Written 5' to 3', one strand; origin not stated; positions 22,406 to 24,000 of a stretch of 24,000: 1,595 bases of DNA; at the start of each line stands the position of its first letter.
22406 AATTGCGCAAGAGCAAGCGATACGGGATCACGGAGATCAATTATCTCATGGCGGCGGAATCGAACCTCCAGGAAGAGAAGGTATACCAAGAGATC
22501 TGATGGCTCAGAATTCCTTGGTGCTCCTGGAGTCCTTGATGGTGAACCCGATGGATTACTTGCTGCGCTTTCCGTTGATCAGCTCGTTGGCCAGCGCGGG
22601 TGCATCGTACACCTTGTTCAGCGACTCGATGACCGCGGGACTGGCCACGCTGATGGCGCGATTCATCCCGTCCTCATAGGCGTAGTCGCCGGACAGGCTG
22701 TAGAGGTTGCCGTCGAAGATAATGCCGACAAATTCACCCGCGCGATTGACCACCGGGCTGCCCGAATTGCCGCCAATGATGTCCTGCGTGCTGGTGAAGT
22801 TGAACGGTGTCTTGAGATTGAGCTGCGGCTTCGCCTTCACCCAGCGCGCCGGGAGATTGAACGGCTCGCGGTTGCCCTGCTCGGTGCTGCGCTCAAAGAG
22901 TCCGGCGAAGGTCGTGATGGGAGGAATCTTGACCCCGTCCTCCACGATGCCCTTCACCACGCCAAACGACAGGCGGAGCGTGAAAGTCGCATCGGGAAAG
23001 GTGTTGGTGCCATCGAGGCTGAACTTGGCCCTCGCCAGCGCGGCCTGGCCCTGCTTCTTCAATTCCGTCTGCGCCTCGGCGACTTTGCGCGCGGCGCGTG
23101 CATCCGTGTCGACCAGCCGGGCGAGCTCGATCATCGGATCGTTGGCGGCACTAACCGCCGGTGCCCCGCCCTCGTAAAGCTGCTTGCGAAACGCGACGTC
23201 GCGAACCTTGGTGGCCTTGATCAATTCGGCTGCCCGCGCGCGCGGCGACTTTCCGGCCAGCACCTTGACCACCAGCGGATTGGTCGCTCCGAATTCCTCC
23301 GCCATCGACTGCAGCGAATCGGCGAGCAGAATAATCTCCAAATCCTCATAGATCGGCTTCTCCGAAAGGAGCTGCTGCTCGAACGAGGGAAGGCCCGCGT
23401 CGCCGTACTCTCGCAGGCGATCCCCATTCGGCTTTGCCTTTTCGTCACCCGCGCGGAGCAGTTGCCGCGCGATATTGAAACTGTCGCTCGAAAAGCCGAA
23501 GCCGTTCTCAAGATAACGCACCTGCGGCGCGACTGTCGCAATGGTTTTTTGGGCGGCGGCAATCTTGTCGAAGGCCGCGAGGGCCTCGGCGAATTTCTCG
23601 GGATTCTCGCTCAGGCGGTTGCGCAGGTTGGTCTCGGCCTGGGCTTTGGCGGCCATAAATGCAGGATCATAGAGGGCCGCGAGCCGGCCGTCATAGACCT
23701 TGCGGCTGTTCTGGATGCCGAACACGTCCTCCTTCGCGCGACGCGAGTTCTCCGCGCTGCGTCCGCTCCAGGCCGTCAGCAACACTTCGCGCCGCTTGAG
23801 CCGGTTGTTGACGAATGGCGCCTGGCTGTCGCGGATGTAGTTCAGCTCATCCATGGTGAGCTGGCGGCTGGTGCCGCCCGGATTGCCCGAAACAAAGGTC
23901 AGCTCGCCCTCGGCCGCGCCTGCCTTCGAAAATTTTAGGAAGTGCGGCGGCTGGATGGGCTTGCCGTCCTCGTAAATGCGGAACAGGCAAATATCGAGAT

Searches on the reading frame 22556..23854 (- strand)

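Call 75: search_protein_families(library=pfam, proteins=[window:22556-23854:-], max_evalue=0.001)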
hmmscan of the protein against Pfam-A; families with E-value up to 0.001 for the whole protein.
window:22556-23854:- (432 aa): 2 families
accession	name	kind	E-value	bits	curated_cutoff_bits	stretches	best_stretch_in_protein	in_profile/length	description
PF10459.15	Peptidase_S46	-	1.4e-100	338.5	22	1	2-425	259-696/698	Peptidase S46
PF13365.12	Trypsin_2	-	0.00081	20.6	27.6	0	354-378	120-144/144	Trypsin-like peptidase domain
